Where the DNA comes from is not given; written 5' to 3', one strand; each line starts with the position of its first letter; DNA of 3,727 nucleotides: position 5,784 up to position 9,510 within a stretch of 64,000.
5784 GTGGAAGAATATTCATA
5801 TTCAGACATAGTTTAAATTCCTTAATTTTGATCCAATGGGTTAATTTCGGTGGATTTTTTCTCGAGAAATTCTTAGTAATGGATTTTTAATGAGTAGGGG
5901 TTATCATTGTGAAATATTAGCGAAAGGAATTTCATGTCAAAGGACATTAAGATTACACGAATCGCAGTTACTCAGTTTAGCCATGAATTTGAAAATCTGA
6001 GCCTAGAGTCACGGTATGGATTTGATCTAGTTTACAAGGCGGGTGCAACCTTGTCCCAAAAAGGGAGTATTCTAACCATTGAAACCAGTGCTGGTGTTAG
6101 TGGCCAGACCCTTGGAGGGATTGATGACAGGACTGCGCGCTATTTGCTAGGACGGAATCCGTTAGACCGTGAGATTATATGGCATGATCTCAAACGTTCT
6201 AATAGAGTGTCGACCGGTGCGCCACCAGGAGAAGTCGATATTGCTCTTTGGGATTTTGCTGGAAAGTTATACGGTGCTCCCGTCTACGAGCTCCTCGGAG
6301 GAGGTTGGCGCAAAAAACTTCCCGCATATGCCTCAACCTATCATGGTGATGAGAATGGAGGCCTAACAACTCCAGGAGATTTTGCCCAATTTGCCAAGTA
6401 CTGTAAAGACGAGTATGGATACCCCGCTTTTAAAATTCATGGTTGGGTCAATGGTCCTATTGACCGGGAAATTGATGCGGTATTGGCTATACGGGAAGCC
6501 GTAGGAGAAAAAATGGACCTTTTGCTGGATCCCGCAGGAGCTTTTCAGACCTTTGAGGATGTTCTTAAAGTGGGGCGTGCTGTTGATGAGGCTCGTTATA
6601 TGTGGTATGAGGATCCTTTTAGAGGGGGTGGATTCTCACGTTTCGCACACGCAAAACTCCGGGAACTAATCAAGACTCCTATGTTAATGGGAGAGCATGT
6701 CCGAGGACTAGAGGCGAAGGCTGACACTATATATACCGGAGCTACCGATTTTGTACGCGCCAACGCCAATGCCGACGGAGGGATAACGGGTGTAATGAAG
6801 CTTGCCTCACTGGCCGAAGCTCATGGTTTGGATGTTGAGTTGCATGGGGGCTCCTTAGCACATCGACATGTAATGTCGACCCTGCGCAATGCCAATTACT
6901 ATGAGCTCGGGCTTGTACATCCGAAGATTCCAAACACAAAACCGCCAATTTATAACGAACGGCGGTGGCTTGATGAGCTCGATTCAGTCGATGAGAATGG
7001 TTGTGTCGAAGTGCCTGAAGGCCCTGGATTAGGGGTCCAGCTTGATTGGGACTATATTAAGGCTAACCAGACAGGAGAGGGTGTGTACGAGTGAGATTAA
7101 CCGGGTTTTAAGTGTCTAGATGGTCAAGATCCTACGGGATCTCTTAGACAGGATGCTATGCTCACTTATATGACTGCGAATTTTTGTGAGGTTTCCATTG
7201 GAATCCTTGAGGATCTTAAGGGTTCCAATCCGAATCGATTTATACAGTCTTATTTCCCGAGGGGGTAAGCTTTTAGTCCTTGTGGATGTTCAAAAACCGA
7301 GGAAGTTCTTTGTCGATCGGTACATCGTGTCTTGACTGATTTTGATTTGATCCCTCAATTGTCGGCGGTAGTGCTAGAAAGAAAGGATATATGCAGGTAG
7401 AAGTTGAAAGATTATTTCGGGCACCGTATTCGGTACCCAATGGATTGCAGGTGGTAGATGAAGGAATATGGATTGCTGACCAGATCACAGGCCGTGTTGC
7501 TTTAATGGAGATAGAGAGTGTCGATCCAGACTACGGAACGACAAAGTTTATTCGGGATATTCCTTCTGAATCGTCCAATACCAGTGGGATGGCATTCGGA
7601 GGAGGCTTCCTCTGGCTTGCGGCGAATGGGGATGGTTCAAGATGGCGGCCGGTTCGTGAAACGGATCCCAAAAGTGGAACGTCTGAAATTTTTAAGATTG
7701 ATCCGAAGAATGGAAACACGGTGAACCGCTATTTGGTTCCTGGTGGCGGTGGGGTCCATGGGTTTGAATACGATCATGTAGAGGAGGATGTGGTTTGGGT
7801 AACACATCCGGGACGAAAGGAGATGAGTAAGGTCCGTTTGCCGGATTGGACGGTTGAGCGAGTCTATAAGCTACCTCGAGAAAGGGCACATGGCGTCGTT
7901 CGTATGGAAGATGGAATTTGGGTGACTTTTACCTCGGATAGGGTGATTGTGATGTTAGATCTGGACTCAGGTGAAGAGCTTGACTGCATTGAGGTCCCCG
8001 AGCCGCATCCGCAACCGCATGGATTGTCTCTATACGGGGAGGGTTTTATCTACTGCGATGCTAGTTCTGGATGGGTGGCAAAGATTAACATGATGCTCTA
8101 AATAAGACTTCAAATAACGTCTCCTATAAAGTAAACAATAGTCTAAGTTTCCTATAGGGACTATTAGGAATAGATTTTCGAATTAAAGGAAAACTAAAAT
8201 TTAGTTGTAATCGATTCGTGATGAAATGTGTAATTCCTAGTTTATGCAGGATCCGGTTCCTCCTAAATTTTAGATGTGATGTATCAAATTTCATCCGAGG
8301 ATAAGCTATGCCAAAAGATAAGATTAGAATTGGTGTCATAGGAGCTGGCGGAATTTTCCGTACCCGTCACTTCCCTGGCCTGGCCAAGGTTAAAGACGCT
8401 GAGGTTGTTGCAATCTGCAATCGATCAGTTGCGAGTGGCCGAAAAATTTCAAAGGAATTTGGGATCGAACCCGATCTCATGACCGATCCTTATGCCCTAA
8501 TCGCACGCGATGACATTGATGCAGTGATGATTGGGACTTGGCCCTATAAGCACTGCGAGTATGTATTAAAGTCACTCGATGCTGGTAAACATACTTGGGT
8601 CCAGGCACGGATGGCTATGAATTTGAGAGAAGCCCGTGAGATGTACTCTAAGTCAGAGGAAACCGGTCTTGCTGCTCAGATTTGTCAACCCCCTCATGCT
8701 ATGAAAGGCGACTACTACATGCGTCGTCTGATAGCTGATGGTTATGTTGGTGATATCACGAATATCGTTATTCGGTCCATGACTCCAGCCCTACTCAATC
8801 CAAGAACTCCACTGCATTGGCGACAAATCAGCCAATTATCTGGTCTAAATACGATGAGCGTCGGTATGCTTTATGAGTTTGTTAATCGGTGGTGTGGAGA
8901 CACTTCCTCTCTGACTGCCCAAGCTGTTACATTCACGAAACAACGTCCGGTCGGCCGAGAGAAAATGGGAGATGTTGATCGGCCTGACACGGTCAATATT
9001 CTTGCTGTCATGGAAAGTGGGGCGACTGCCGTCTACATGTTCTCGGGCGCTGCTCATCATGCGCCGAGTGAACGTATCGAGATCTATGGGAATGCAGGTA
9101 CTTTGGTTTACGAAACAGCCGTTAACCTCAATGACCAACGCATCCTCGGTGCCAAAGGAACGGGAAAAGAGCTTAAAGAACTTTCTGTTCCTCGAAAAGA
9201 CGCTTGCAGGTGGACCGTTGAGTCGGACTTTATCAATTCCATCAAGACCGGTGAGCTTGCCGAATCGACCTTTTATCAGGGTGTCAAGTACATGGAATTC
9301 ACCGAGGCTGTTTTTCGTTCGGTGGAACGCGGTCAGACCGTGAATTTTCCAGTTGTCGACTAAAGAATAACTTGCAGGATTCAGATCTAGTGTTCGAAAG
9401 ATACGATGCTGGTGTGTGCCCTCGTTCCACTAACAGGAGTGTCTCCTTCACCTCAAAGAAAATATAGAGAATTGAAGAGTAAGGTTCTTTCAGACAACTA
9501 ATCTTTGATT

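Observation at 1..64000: Three enzyme families supply 23 of 49 genes: 9 enolase-superfamily, 8 Gfo/Idh/MocA and 6 PhyH dioxygenases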

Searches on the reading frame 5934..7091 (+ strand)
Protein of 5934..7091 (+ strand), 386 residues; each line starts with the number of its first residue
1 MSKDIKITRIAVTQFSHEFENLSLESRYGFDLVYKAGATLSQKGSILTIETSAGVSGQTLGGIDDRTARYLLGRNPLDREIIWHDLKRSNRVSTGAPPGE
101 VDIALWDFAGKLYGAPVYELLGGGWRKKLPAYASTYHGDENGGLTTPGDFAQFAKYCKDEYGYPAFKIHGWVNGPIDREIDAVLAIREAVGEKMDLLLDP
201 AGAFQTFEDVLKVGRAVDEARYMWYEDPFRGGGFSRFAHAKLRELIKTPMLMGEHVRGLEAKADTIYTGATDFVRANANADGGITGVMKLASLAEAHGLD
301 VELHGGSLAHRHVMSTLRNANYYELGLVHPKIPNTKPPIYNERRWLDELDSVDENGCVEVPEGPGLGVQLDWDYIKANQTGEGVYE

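Call 3: search_protein_families(library=pfam, proteins=[window:5934-7091:+])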
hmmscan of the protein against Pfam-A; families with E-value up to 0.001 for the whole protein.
window:5934-7091:+ (386 aa): 2 families
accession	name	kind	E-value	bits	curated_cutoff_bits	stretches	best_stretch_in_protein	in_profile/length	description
PF13378.12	MR_MLE_C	-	1e-42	146.8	29.4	1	150-373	2-218/219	Enolase C-terminal domain-like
PF02746.21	MR_MLE_N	-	3.8e-07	30.8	22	1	52-122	36-117/117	Mandelate racemase / muconate lactonizing enzyme, N-terminal domain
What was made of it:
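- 5934..7094 (+): Enolase-superfamily protein, function unassigned. Pfam 146.8 and 30.8 bits (call 3).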

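Call 14: search_protein_families(library=ncbifam, proteins=[window:5934-7091:+], max_evalue=0.00001)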
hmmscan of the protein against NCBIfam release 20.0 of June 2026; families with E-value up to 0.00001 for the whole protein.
window:5934-7091:+ (386 aa): 10 families
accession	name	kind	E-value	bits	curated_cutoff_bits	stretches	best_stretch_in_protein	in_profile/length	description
NF040790.2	glucon_galact_dh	equivalog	8.9e-31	107.1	750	1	94-379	90-370/390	bifunctional D-gluconate/D-galactonate dehydratase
NF010624.0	PRK14017.1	equivalog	5.4e-26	91.6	311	1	66-379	47-361/382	galactonate dehydratase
NF011968.0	PRK15440.1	equivalog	3.2e-24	85.5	393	1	68-374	91-387/395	L-rhamnonate dehydratase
NF043051.1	ManoateDhtManD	equivalog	8.5e-24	84.1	550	2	184-374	196-379/403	D-mannonate dehydratase ManD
NF040866.1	AraD_Arch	equivalog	1.2e-21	77.1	650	1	95-373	101-364/372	arabinonate dehydratase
NF011654.0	PRK15072.1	subfamily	1.9e-21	76.4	430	2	184-371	197-377/404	D-galactonate dehydratase family protein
NF047820.1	TalGalacDh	equivalog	9e-21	74.2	500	1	68-371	73-357/371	L-talarate/galactarate dehydratase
TIGR02534.1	mucon_cyclo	subfamily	3.2e-16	59.3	334.95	1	99-377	101-364/368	muconate/chloromuconate family cycloisomerase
NF043002.1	HProlDhtase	equivalog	1.4e-10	40.5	500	1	68-301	73-289/366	cis-3-hydroxy-L-proline dehydratase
TIGR03247.1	glucar-dehydr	equivalog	6.8e-10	38.2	828.7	1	145-377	179-404/441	glucarate dehydratase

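Call 44: search_solved_structures(query=window:5934-7091:+, max_evalue=1e-15)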
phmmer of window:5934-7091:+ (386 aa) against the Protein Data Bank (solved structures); distinct sequences matched with E-value up to 1e-15: 35.
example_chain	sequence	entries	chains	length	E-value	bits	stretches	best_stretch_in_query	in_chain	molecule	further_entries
1rvk_A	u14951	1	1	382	4.6e-49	170.6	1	67-379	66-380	isomerase/lactonizing enzyme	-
4hcd_A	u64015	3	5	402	5.4e-49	170.4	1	67-379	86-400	Isomerase/lactonizing enzyme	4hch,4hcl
4mmw_A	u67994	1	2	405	5.6e-49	170.3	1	67-379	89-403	Isomerase/lactonizing enzyme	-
2o56_A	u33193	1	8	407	1.8e-25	92.9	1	60-379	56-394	Putative mandelate racemase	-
3sjn_A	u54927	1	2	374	3.8e-25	91.9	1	68-375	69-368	Mandelate racemase/muconate lactonizing protein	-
4ggb_A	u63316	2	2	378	8.8e-25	90.6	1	68-374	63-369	Putative uncharacterized protein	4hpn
3n4e_A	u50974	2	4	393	1.3e-24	90.1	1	59-321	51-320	Mandelate racemase/muconate lactonizing enzyme, C-terminal domain protein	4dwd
3ozm_A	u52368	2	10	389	3.7e-24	88.6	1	62-378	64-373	Putative mandelate racemase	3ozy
3h12_A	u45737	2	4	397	4e-24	88.5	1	62-378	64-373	mandelate racemase | Putative mandelate racemase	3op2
3bjs_A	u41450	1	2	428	4.7e-24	88.3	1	29-374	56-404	Mandelate racemase/muconate lactonizing enzyme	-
3sqs_A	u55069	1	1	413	2.9e-22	82.4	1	61-319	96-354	mandelate racemase/muconate lactonizing protein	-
4jhm_A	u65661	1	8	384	4.4e-22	81.8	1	71-380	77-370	Mandelate racemase / muconate lactonizing enzyme, C-terminal domain protein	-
3ssz_A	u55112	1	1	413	4.9e-22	81.6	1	59-377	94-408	Mandelate racemase/muconate lactonizing enzyme, N-terminal domain protein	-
5olc_A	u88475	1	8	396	5e-22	81.6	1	60-375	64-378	Galactonate dehydratase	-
2poz_A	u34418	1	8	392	3.6e-21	78.7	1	53-370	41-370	Putative dehydratase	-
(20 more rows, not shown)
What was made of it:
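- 5934..7094 (+): Best PDB hits are 1RVK/4HCD, 4.6e-49 (call 44).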

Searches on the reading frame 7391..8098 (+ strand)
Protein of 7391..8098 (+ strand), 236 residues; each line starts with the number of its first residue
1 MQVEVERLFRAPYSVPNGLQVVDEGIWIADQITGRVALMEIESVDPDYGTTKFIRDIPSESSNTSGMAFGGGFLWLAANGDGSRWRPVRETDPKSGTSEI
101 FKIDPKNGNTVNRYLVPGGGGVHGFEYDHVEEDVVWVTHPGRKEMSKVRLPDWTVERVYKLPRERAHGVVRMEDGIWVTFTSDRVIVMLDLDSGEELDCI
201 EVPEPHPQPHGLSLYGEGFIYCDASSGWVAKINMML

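Call 3: search_protein_families(library=pfam, proteins=[window:7391-8098:+])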
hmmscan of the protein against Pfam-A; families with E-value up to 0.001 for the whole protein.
window:7391-8098:+ (236 aa): 1 family
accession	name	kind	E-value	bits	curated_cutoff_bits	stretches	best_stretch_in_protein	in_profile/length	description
PF24684.1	Vgb_lyase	-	0.00014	21.2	50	0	132-232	191-290/290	Virginiamycin B lyase family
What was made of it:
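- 7391..8101 (+): Small five-bladed beta-propeller protein of unknown function, tested as the candidate lactonase. Only a weak Vgb_lyase Pfam hit (call 3).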

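Call 14: search_protein_families(library=ncbifam, proteins=[window:7391-8098:+], max_evalue=0.00001)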
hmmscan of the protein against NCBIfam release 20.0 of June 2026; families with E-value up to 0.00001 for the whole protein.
window:7391-8098:+ (236 aa): 0 families

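Call 73: find_homologous_proteins(query=window:7391-8098:+, max_evalue=0.00001)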
Query window:7391-8098:+ (236 aa): 501 proteins with E <= 0.00001 among 767 candidates; the best 120 are listed.
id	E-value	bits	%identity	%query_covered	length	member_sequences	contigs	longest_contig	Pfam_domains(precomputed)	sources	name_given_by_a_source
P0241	1.5e-143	495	90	99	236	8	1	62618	PF24684.2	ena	-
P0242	2.3e-139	481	87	99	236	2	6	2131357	-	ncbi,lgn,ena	-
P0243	4.0e-97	343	64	99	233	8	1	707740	PF24684.2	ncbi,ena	-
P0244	1.7e-96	341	65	97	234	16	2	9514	PF24684.2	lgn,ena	-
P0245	6.1e-96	339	63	99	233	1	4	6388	PF24684.2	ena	-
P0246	3.1e-95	337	64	99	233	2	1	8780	PF24684.2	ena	-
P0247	4.4e-95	336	61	99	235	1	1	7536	PF24684.2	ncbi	-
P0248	4.8e-95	336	64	98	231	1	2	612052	PF24684.2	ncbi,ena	-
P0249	8.9e-95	335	63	98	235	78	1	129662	PF24684.2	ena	-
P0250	1.1e-94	335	64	98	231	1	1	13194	PF24684.2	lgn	-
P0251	1.1e-94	335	60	99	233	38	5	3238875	PF24684.2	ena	-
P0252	1.6e-94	335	64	99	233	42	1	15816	PF24684.2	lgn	-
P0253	1.7e-94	334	61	99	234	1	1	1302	PF24684.2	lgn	-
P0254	1.8e-94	334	61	99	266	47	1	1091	PF24684.2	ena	-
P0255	1.9e-94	334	62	99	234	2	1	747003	PF24684.2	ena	-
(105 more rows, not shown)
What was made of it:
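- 7391..8101 (+): Some JGI records call homologues 'sugar lactone lactonase YvrE' or 'streptogramin lyase' (call 73).
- Closest known: PhyH. Same: The small propeller protein of this window has orthologues of about 60% identity in Poribacteria, Caldilineaceae and Latescibacteria (call 73).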

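Call 76: find_encoding_contigs(protein=P0251, flank=6000, max_places=5)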
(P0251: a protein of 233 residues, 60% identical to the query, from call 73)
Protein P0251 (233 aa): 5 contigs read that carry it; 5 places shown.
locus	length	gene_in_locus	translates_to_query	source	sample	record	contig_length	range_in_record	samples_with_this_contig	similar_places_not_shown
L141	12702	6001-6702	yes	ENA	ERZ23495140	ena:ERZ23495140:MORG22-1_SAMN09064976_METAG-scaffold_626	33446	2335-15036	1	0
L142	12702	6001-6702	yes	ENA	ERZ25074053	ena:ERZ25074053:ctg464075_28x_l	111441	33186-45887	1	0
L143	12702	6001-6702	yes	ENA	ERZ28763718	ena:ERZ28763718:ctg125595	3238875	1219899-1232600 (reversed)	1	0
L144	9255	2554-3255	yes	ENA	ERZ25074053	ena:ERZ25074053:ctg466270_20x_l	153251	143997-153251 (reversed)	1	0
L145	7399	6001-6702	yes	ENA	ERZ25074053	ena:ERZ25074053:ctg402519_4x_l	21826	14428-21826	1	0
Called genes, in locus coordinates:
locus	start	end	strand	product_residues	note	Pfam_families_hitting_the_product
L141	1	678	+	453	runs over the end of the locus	PF05721:PhyH, PF24827:AstE_AspA_cat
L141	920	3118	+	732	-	PF01011:PQQ (faint), PF13360:PQQ_2, PF13570:Beta-prop_ACSF4, PF13360:PQQ_2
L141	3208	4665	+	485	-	PF01011:PQQ (faint), PF13570:Beta-prop_ACSF4, PF13360:PQQ_2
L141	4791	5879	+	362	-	PF00501:AMP-binding (faint)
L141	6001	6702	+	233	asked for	PF24684:Vgb_lyase (faint)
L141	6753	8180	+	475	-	PF00171:Aldedh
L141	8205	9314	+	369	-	PF00465:Fe-ADH, PF13685:Fe-ADH_2, PF25137:ADH_Fe_C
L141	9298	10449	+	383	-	-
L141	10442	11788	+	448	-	PF04055:Radical_SAM, PF06969:HemN_C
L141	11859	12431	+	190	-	PF04343:DUF488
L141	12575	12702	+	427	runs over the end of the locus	PF13360:PQQ_2, PF25293:Beta-prop_EMC1_N (faint), PF07774:EMC1_C (faint), PF01011:PQQ (weak), PF13570:Beta-prop_ACSF4 (weak), PF13360:PQQ_2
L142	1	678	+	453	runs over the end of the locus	PF05721:PhyH, PF24827:AstE_AspA_cat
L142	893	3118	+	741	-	PF01011:PQQ (faint), PF13360:PQQ_2, PF13570:Beta-prop_ACSF4, PF13360:PQQ_2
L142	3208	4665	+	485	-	PF01011:PQQ (faint), PF13570:Beta-prop_ACSF4, PF13360:PQQ_2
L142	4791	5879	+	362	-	PF00501:AMP-binding (faint)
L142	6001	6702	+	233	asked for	PF24684:Vgb_lyase (faint)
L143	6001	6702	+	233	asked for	PF24684:Vgb_lyase (faint)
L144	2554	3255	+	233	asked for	PF24684:Vgb_lyase (faint)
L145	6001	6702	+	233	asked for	PF24684:Vgb_lyase (faint)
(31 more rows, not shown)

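Call 78: predict_structure(alignment_id=A3)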
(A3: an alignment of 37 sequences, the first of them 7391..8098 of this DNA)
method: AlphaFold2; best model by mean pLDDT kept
length: 236 residues; sequences in the alignment: 37
mean_pLDDT: 93.0   pTM: 0.89
mean pLDDT of the five models: 93.0, 92.4, 91.8, 91.8, 91.7
residues with pLDDT >= 90: 193; 70-90: 41; 50-70: 2; < 50: 0
segments of 3 or more residues with pLDDT < 50: none
pLDDT, mean of each block of 10 residues (from residue 1): 89 92 96 93 81 94 90 95 91 92 97 92 93 94 94 95 94 96 97 95 95 94 94 85
secondary structure, 60 per line:
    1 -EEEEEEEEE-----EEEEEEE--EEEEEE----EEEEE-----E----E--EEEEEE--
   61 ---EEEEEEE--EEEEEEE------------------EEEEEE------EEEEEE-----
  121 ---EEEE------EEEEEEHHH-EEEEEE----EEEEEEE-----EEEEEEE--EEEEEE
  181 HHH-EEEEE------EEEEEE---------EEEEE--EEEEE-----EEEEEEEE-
elements in order: E2-10 E16-22 E25-30 E35-39 E53-58 E64-70 E73-79 E98-103 E110-115 E124-127 E134-139 E144-149 E154-160 E166-172 E175-180 E185-189 E196-201 E211-215 E218-222 E228-235
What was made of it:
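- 7391..8101 (+): AF2 model pLDDT 93 (call 78).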

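Call 80: fold_search(model_id=the predicted structure, library=pdb)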
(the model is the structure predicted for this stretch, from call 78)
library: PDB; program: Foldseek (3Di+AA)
matches with E <= 10: 1946; with E <= 0.001: 1568
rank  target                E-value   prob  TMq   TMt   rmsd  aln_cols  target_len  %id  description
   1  3nol                  1.1e-10  1.00  0.68  0.68   4.7       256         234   12  Crystal structure of Zymomonas mobilis Glutaminyl Cyclase (trigonal form) (released 2010-11-03)
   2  2z2o_D                3.8e-10  1.00  0.59  0.49   7.9       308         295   14  Crystal Structure of apo virginiamycin B lyase from Staphylococcus aureus (released 2007-06-19)
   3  3mbr                  5.8e-10  1.00  0.69  0.69   4.7       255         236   12  Crystal Structure of the Glutaminyl Cyclase from Xanthomonas campestris (released 2010-06-30)
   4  2z2o_A                6.1e-10  1.00  0.55  0.45   5.8       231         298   16  Crystal Structure of apo virginiamycin B lyase from Staphylococcus aureus (released 2007-06-19)
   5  2iwa                  1.3e-09  1.00  0.72  0.67   3.9       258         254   12  Unbound glutaminyl cyclotransferase from Carica papaya. (released 2006-07-04)
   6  2faw_A                3.4e-09  1.00  0.67  0.64   4.4       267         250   12  crystal structure of papaya glutaminyl cyclase (released 2006-10-03)
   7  9p1u_B                4.6e-09  1.00  0.44  0.33  10.6       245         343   11  beta-barrel assembly machine from Escherichia coli in an late state of LptD assembly (released 2026-03-11)
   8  6qsd                  7.7e-09  1.00  0.61  0.58   7.4       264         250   17  Crystal structure of Pizza6S (released 2020-03-18)
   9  6s5u_B                1.0e-08  1.00  0.56  0.46   8.1       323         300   13  Strictosidine Synthase from Ophiorrhiza pumila in complex with N-[2-(1H-Indol-3-yl)ethyl]-3-methyl-1-butanamine (released 2020-04-08)
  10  6i3b_A                1.1e-08  1.00  0.63  0.60   7.2       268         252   18  Crystal structure of cPizza6-AYW, a circularly permuted designer protein (released 2019-11-20)
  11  2z2p_A                1.2e-08  1.00  0.58  0.49   7.1       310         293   12  Crystal Structure of catalytically inactive H270A virginiamycin B lyase from Staphylococcus aureus with Quinupristin (released 2007-06-19)
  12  6rej                  1.4e-08  1.00  0.62  0.59   7.5       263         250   17  Crystal structure of Pizza6-SH with Zn2+ (released 2019-07-31)
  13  7zcj                  2.1e-08  1.00  0.64  0.60   7.1       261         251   18  Crystal structure of Pizza6-TNH-TSH with Silicotungstic Acid (STA) polyoxometalate (released 2023-04-19)
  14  8gfv_B                2.2e-08  1.00  0.55  0.42   9.1       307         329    9  CryoEM structure of beta-2-adrenergic receptor in complex with GTP-bound Gs heterotrimer (transition intermediate #1 o (released 2024-03-06)
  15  6s5u_A                2.3e-08  1.00  0.54  0.44   8.7       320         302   13  Strictosidine Synthase from Ophiorrhiza pumila in complex with N-[2-(1H-Indol-3-yl)ethyl]-3-methyl-1-butanamine (released 2020-04-08)
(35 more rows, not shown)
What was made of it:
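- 7391..8101 (+): Best PDB folds are glutaminyl cyclases, TM 0.68-0.73 (call 80).
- Tried and rejected: The AF2 model is confident, but the best folds are five-bladed glutaminyl cyclases and Vgb lyase (calls 78, 80).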

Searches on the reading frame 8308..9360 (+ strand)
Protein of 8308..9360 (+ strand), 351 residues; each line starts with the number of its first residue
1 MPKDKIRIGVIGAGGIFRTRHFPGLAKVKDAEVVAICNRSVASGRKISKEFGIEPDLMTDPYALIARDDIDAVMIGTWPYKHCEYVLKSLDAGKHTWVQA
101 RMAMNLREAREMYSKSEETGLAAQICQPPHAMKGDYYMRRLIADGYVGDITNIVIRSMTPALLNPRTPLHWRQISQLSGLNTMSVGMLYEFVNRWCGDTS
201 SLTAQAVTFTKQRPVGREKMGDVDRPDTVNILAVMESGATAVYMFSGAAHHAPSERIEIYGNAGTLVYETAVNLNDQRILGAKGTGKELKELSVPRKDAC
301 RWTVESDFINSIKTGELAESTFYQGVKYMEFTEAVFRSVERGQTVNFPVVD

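Call 3: search_protein_families(library=pfam, proteins=[window:8308-9360:+])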
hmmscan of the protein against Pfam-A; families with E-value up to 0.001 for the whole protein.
window:8308-9360:+ (351 aa): 3 families
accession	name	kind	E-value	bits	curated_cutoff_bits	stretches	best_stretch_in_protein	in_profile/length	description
PF01408.29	GFO_IDH_MocA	-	1.5e-18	68.1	24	1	6-122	1-115/120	Oxidoreductase family, NAD-binding Rossmann fold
PF22725.1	GFO_IDH_MocA_C3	-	2.8e-10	40.7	27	1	138-266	4-123/124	GFO/IDH/MocA C-terminal domain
PF02894.22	GFO_IDH_MocA_C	-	0.00014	22.2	22.9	1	140-346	2-217/218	Oxidoreductase family, C-terminal alpha/beta domain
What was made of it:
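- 8308..9363 (+): Gfo/Idh/MocA oxidoreductase. The usual EKP lysine reads QAR here. Pfam 68.1 bits (call 3).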

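Call 39: search_protein_families(library=ncbifam, proteins=[window:8308-9360:+], max_evalue=0.001)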
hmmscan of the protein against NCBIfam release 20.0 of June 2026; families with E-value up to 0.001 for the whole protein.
window:8308-9360:+ (351 aa): 9 families
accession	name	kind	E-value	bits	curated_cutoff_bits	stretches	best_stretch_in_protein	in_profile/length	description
TIGR04380.1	myo_inos_iolG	equivalog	6.7e-26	90.9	355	1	5-345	1-329/330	inositol 2-dehydrogenase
NF041392.1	XylDh_Gfo6_Halo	equivalog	3e-17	62.4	350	1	4-346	15-349/350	D-xylose 1-dehydrogenase Gfo6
NF052479.1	LevoglcsnDh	equivalog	1.6e-15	56.7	650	1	38-223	43-232/386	levoglucosan dehydrogenase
NF052679.1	InsChiInosDhIolG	equivalog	7.1e-13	48.3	540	1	6-115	3-112/343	bifunctional inositol 2-dehydrogenase/D-chiro-inositol 1-dehydrogenase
NF058561.1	BT_2158_fam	equivalog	3.1e-11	42.5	750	1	2-153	32-180/487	glycoside 3-dehydrogenase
NF008607.0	PRK11579.1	subfamily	1.4e-10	40.7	330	1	3-152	2-147/346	oxidoreductase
NF040723.1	UDP-GlcNAcDh_Arch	equivalog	6.1e-09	35.8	450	1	6-160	1-151/302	UDP-N-acetylglucosamine 3-dehydrogenase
NF058563.1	BT_2159_fam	equivalog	6e-08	32.1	650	1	6-200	1-186/350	disaccharide 3-dehydrogenase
NF007574.0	PRK10206.1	equivalog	4.3e-06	26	352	1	10-153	7-149/345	oxidoreductase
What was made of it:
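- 8308..9363 (+): Best NCBIfam hit is inositol 2-dehydrogenase, 90.9 bits against 355 (call 39).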
